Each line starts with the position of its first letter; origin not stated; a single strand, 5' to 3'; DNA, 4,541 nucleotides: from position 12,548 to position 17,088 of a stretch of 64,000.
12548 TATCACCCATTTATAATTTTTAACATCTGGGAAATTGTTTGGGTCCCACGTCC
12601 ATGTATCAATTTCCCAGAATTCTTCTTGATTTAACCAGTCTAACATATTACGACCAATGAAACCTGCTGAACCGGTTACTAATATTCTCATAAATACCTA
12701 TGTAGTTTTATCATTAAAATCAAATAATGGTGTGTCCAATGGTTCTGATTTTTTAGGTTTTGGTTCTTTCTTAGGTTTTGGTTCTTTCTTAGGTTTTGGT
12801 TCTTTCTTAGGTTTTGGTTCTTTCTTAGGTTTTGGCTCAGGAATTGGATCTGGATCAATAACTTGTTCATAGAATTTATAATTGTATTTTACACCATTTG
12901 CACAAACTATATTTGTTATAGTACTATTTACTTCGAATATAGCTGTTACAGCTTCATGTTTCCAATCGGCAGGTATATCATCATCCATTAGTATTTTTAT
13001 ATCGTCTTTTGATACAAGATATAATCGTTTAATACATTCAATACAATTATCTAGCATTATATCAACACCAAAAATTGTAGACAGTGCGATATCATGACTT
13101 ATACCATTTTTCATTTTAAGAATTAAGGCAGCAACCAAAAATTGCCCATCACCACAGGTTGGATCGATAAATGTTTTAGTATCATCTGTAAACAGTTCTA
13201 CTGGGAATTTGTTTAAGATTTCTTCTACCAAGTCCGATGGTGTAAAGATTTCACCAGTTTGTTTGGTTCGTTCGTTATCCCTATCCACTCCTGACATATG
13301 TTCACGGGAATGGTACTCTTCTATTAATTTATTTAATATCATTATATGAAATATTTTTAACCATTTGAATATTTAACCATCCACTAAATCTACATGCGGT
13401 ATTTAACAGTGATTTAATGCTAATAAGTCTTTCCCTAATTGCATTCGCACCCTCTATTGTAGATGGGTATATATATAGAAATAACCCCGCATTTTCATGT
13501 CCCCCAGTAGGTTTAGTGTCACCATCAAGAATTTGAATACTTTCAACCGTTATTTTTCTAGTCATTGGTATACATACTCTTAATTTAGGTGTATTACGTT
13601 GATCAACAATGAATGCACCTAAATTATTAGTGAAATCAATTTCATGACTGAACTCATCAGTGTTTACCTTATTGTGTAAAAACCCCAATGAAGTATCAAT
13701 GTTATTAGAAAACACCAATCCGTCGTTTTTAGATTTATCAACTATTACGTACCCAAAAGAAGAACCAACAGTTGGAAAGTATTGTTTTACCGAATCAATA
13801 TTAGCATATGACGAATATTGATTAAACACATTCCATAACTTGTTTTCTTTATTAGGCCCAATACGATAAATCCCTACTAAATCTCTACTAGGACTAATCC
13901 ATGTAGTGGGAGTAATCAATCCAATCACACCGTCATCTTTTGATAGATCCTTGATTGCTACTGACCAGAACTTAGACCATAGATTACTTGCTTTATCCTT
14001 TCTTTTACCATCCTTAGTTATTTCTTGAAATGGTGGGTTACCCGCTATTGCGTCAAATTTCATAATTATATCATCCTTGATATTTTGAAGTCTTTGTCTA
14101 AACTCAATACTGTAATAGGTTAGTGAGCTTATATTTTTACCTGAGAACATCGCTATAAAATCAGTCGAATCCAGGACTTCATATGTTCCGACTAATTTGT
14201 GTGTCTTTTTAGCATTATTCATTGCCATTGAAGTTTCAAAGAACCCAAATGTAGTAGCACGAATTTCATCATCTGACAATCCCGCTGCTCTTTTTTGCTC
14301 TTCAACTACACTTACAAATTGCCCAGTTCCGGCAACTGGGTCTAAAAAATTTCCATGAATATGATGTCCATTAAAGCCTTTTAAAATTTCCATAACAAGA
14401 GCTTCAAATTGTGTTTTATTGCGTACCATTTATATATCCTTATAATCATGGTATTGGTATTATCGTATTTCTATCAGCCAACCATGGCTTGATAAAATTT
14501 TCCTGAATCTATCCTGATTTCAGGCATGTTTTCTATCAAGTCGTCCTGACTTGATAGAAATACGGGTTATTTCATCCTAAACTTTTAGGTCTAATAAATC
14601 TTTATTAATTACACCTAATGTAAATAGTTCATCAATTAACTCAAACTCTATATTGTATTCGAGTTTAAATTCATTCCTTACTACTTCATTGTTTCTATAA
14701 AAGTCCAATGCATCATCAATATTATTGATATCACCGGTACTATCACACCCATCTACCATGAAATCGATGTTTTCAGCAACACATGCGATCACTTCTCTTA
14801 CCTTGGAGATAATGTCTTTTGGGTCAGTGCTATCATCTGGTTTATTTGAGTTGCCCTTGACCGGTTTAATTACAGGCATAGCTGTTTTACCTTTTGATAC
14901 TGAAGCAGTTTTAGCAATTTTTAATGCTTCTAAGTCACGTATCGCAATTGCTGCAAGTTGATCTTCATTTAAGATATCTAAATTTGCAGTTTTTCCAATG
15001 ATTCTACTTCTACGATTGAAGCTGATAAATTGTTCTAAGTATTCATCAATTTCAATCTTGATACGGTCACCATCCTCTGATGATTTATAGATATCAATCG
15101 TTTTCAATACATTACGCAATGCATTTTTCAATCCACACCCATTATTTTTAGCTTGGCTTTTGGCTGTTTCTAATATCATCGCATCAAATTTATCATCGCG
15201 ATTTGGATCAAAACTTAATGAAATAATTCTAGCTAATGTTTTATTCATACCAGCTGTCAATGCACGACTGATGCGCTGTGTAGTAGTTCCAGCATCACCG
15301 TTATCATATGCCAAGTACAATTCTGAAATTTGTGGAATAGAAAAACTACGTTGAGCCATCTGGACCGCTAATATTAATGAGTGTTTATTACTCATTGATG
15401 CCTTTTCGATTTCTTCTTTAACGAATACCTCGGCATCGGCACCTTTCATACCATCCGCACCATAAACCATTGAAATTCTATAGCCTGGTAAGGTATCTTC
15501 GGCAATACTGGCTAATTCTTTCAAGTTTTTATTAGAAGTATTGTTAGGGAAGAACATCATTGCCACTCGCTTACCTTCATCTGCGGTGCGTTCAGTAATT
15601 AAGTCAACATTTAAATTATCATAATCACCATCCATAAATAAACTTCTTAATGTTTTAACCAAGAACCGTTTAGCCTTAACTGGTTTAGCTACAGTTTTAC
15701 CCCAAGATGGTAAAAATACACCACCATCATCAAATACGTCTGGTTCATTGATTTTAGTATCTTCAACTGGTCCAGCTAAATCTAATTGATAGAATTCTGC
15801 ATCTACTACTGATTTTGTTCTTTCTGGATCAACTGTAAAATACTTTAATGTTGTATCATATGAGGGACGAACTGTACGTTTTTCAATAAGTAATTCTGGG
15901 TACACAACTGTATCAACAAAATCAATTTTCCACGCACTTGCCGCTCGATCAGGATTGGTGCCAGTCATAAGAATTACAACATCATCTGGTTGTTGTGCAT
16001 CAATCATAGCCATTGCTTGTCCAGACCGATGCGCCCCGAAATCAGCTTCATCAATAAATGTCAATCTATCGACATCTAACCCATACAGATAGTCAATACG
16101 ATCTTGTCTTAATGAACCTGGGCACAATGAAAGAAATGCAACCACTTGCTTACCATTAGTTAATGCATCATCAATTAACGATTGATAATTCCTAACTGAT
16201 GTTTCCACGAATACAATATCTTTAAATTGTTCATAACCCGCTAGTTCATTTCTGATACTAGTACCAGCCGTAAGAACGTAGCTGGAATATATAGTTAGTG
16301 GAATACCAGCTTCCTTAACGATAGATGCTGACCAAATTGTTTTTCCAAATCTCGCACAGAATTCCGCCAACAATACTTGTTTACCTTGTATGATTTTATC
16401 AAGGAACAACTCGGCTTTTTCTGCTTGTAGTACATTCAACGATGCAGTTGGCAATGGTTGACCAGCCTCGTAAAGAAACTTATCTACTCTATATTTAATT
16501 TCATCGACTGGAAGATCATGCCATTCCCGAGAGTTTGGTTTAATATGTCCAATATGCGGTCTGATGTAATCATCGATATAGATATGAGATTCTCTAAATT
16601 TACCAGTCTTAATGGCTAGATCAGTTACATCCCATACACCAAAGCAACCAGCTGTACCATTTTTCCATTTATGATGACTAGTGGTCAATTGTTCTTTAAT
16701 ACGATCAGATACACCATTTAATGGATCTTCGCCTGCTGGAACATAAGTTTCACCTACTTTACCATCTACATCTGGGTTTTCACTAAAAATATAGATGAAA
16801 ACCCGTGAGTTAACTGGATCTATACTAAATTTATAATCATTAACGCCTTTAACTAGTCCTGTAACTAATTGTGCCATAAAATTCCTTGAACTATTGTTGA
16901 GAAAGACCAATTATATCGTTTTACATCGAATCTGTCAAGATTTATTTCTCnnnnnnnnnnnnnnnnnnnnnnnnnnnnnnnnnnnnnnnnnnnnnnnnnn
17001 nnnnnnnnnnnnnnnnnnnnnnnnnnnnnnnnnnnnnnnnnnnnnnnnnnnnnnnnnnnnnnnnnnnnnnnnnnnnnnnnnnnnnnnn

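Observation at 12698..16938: Early operon: SF2/P-loop NTPase, N6-adenine MTase, and MTase-like protein with a repeat-encoded PKKE tail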

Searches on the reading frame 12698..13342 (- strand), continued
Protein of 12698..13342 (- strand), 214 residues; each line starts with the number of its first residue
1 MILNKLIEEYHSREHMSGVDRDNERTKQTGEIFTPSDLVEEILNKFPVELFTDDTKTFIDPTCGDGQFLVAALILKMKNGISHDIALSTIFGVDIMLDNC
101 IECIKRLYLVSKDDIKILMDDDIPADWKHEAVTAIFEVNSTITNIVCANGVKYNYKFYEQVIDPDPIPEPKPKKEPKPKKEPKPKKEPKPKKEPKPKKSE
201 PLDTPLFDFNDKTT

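Call 86: search_solved_structures(query=window:12698-13342:-, max_evalue=1, show_alignments=2)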
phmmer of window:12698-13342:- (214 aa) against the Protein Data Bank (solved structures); distinct sequences matched with E-value up to 1: 13.
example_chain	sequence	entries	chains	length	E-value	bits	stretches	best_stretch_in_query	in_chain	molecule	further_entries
7qw5_A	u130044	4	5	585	0.0022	21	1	24-101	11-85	Modification methylase BseCI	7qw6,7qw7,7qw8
24kr_D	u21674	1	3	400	0.0091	19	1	101-197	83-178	Heavy chain antibody G2.3-Fc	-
3ldg_A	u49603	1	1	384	0.13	15.2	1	55-88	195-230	Putative uncharacterized protein SMU.472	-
1q1q_A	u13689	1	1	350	0.19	14.8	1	163-205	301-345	sulfotransferase family, cytosolic, 2B, member 1 isoform a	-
9y49_CD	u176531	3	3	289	0.57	13.1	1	140-197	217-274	60S ribosomal protein L5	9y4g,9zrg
6gz3_AD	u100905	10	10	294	0.59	13.1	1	140-197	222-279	ribosomal protein uL18 | 60S ribosomal protein L5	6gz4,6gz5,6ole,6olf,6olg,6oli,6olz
4v5z_Bn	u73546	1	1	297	0.6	13.1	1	140-197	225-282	60S Ribosomal protein L5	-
22tu_LD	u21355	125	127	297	0.6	13.1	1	140-197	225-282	60S ribosomal protein L5 | 60S RIBOSOMAL PROTEIN UL18 | uL18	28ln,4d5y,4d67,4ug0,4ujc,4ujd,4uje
6qzp_LD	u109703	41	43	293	0.63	13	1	140-197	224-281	60S ribosomal protein L5 | Large ribosomal subunit protein uL18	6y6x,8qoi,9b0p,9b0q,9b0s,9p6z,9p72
6xa1_LD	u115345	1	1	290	0.63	13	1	140-197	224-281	60S ribosomal protein L5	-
8g5z_LD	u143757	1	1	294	0.63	13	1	140-197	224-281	60S ribosomal protein L5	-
9vxn_LD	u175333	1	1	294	0.63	13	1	140-197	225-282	Large ribosomal subunit protein uL18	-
8q7z_BD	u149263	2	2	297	0.7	12.9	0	140-195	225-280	Large ribosomal subunit protein uL18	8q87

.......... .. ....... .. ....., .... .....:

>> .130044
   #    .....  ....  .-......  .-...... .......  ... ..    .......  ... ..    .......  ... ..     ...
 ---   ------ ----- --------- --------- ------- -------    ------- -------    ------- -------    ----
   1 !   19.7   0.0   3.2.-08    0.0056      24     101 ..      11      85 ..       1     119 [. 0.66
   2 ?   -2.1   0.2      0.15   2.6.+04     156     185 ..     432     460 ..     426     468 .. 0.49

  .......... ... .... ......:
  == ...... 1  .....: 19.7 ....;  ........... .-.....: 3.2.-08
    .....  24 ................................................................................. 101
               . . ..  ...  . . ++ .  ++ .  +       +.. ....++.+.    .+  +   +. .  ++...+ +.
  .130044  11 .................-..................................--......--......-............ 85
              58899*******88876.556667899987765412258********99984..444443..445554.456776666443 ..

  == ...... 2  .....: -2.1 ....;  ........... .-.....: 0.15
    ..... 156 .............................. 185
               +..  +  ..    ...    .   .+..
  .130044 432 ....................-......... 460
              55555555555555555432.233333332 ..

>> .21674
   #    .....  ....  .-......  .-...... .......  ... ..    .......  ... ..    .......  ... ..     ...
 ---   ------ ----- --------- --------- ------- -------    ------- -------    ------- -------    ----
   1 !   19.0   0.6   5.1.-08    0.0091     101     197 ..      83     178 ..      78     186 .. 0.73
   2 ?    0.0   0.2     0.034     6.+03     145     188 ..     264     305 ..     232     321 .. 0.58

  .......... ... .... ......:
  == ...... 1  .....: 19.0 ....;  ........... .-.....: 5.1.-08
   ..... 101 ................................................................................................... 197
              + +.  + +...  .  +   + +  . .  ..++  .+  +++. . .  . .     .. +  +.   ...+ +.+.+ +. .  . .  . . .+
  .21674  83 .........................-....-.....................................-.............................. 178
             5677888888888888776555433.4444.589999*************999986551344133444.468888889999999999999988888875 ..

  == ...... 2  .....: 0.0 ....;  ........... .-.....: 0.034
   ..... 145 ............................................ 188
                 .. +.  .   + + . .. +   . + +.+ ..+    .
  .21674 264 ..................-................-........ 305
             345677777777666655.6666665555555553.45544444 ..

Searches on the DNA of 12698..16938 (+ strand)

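Call 6: search_dna_similar(query=window:12698-16938:+, collection=phages, mode=near, max_rows=20)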
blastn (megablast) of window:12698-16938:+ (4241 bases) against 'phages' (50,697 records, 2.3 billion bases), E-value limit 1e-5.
No match.

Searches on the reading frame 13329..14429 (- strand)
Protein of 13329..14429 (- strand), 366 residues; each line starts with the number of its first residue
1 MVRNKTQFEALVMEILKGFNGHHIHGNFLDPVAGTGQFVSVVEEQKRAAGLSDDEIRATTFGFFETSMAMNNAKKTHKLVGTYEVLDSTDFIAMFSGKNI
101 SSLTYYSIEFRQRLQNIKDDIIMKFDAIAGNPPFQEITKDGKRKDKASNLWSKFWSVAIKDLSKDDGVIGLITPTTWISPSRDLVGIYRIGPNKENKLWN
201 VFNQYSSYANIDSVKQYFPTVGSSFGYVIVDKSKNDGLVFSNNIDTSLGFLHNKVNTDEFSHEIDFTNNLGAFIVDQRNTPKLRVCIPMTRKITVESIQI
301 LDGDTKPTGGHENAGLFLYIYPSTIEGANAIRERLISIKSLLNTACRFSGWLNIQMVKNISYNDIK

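Call 3: search_protein_families(library=pfam, proteins=[window:13329-14429:-], max_evalue=0.01)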
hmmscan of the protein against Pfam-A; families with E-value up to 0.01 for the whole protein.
window:13329-14429:- (366 aa): 1 family
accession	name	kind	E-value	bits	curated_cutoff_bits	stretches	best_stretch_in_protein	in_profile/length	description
PF07669.17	Eco57I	-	1.4e-10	42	25.3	1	110-179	59-140/171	Eco57I restriction-modification methylase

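Call 4: search_protein_families(library=phrogs, proteins=[window:13329-14429:-], max_evalue=0.01)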
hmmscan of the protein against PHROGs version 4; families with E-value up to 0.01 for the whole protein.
window:13329-14429:- (366 aa): 4 families
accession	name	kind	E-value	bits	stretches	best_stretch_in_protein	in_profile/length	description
phrog_3689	-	other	2.3e-13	51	1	118-200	61-141/348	DNA methyltransferase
phrog_14586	-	unknown function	9.6e-05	23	1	123-223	3-95/248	-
phrog_9133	-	unknown function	0.0013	17.6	1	98-178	791-859/1259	-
phrog_5172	-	unknown function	0.0039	17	1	26-176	45-134/377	-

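Call 15: search_protein_families(library=padloc, proteins=[window:13329-14429:-], max_evalue=0.1)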
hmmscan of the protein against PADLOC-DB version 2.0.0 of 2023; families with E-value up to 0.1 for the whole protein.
window:13329-14429:- (366 aa): 6 families
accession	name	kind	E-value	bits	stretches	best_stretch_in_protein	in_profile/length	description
PDLC03273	MTase_II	-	1.2e-09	35.7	1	117-236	124-230/432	Type II methyltransferase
PDLC03338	MTase_II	-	4.1e-06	23.8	1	120-179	241-306/604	Type II methyltransferase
PDLC03719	oMTase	-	1.7e-05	22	1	124-177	112-169/387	orphan methyltransferase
PDLC03227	MTase_II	-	0.0002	18.4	1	29-178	55-192/494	Type II methyltransferase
PDLC03258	MTase_II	-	0.00022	18.5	1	123-176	101-158/366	Type II methyltransferase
PDLC03267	MTase_II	-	0.00029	17.9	1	29-175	39-171/539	Type II methyltransferase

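Call 16: search_protein_families(library=ncbifam, proteins=[window:13329-14429:-], max_evalue=0.1)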
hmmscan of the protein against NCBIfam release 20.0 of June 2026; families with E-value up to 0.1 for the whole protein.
window:13329-14429:- (366 aa): 1 family
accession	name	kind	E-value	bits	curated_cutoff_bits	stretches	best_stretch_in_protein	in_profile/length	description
TIGR02987.1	met_A_Alw26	exception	0.00019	20.3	353.5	1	11-148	16-136/523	Alw26I/Eco31I/Esp3I family type II restriction adenine-specific DNA-methyltransferase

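Call 85: search_solved_structures(query=window:13329-14429:-, max_evalue=1)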
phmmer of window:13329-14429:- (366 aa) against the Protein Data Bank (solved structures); distinct sequences matched with E-value up to 1: 1.
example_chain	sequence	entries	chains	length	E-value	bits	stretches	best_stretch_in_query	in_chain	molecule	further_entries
5g2v_A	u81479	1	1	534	0.66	12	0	230-283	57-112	N-ACETYLGLUCOSAMINE-6-SULFATASE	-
